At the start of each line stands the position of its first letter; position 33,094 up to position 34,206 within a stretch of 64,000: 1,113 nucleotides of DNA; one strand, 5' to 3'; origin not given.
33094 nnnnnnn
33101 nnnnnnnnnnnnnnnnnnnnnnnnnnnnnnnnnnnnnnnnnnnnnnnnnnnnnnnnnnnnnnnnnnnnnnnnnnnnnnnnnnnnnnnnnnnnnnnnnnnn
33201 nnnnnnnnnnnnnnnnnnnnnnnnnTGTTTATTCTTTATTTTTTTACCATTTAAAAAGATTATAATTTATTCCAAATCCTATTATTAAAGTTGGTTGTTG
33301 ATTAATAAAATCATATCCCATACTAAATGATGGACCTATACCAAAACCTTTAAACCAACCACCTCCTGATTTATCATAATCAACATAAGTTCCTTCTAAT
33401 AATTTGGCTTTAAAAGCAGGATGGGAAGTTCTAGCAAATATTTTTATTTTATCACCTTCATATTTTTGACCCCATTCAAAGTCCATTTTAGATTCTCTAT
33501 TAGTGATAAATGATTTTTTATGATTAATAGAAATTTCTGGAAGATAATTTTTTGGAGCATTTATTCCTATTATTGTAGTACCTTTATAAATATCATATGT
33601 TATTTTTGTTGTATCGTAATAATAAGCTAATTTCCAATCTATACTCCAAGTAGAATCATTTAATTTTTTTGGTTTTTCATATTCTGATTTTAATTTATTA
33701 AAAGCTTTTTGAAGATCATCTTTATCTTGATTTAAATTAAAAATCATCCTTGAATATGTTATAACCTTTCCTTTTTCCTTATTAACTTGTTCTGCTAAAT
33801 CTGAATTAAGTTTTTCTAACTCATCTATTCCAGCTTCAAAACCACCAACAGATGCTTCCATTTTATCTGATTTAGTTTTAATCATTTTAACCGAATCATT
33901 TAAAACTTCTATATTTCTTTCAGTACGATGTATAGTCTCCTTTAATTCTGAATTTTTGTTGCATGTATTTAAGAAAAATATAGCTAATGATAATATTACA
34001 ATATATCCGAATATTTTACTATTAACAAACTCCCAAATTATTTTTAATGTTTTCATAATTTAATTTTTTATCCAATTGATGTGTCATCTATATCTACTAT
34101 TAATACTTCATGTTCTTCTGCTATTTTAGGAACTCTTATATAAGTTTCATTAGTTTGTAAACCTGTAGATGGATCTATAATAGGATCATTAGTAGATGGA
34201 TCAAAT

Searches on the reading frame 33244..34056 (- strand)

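Call 10: search_protein_families(library=phrogs, proteins=[window:33244-34056:-], max_evalue=0.001)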
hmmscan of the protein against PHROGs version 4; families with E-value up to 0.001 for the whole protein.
window:33244-34056:- (270 aa): 2 families
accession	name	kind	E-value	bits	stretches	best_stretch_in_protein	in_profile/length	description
phrog_14010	-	unknown function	9.5e-06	26.4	1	19-96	9-84/197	-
phrog_5218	-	unknown function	0.0007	18.8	1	46-136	21-109/1599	-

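Call 11: search_protein_families(library=pfam, proteins=[window:33244-34056:-], max_evalue=0.01)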
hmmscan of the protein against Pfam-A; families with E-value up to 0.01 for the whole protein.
window:33244-34056:- (270 aa): 2 families
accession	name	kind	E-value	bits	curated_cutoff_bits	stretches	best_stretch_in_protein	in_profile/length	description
PF10473.14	CENP-F_leu_zip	-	0.0012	19.3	34.5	1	54-128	10-84/140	Leucine-rich repeats of kinetochore protein Cenp-F/LEK1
PF00261.25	Tropomyosin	-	0.0052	16.7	38.6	0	37-131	133-230/242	Tropomyosin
